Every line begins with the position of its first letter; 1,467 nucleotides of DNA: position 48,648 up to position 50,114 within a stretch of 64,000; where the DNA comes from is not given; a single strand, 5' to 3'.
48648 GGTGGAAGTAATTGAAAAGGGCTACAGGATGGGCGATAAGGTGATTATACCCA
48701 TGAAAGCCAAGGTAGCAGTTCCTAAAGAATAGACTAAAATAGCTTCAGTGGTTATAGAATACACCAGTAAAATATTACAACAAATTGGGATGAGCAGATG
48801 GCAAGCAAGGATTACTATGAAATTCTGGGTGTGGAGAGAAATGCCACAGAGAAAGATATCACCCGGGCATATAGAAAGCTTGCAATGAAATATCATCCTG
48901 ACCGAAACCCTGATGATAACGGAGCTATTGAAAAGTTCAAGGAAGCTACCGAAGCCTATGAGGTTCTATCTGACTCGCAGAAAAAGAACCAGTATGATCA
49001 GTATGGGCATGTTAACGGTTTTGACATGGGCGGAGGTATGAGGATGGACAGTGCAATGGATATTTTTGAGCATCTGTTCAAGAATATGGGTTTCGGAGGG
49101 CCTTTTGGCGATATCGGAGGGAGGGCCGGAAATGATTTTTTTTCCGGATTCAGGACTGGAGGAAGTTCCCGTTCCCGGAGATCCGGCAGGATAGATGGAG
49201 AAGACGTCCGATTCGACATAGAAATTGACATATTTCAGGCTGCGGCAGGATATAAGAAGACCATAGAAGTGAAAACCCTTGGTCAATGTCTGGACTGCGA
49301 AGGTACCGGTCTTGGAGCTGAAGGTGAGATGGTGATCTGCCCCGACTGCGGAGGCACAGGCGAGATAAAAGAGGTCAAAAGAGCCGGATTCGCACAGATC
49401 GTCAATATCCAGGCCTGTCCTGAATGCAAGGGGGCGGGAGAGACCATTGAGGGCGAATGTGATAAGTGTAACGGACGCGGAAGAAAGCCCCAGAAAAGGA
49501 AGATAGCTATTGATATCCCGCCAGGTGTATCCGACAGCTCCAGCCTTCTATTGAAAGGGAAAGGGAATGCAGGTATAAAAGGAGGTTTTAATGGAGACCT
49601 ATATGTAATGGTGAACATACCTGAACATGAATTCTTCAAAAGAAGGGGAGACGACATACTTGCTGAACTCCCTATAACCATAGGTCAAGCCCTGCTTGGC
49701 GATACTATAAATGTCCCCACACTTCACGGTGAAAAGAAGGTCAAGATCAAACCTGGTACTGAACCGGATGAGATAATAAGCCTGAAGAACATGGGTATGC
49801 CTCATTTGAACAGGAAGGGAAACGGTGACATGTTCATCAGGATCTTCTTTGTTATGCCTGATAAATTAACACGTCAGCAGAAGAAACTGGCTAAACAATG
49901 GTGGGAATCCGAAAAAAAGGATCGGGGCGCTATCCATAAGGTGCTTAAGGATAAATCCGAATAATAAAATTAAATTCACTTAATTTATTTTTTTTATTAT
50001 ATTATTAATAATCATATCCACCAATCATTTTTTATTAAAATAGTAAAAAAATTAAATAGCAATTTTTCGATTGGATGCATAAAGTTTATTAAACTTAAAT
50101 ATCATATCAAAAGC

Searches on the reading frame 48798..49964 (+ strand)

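Call 19: search_protein_families(library=pfam, proteins=[window:48798-49964:+], max_evalue=0.00001)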
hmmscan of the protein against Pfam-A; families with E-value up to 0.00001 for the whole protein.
window:48798-49964:+ (388 aa): 3 families
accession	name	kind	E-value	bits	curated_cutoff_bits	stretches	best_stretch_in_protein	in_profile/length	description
PF01556.23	DnaJ_C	-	5.3e-42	143.9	26.6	1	138-354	2-152/152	DnaJ C terminal domain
PF00226.36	DnaJ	-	1.8e-27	95.6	27.8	1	5-67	1-63/63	DnaJ domain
PF00684.25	DnaJ_CXXCXGXG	-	4.5e-12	46.5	32.7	1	164-228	1-65/65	DnaJ central domain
